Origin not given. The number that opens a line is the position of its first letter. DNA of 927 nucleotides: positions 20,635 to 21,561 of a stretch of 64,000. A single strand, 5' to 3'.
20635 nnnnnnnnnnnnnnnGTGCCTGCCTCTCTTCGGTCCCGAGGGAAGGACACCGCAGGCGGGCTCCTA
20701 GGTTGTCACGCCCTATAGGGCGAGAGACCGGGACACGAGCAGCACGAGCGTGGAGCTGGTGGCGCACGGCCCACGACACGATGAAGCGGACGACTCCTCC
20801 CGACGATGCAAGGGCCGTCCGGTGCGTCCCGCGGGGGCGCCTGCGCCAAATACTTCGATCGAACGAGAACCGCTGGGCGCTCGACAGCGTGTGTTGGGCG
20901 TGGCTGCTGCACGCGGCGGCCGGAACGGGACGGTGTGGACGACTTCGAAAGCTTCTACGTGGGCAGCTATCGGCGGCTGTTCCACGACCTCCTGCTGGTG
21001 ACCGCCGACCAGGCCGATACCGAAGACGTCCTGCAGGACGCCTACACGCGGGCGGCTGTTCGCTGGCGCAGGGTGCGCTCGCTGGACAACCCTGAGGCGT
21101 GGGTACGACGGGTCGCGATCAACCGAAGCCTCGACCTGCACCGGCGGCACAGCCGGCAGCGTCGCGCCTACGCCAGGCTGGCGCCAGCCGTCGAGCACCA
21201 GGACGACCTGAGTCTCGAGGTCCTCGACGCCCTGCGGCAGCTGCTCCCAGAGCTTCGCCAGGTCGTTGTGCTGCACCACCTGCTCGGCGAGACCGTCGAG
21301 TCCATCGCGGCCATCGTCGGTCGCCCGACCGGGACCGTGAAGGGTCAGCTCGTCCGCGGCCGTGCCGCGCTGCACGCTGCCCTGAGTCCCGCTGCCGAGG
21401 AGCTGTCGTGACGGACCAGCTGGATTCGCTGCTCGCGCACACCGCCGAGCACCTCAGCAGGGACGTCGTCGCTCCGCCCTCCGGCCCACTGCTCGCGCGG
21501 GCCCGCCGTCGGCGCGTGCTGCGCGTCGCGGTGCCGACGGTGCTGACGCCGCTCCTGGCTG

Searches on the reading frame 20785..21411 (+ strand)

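Call 33: search_protein_families(library=pfam, proteins=[window:20785-21411:+], max_evalue=0.001)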
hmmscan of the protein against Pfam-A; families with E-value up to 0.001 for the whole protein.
window:20785-21411:+ (208 aa): 3 families
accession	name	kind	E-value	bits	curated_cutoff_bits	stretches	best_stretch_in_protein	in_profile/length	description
PF08281.18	Sigma70_r4_2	-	8.9e-12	44.9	25.7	1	144-196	2-54/54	Sigma-70, region 4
PF04542.20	Sigma70_r2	-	2.3e-08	34.1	24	1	63-124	6-70/71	Sigma-70 region 2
PF04545.22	Sigma70_r4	-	0.00023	21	24.1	1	149-196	1-48/50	Sigma-70, region 4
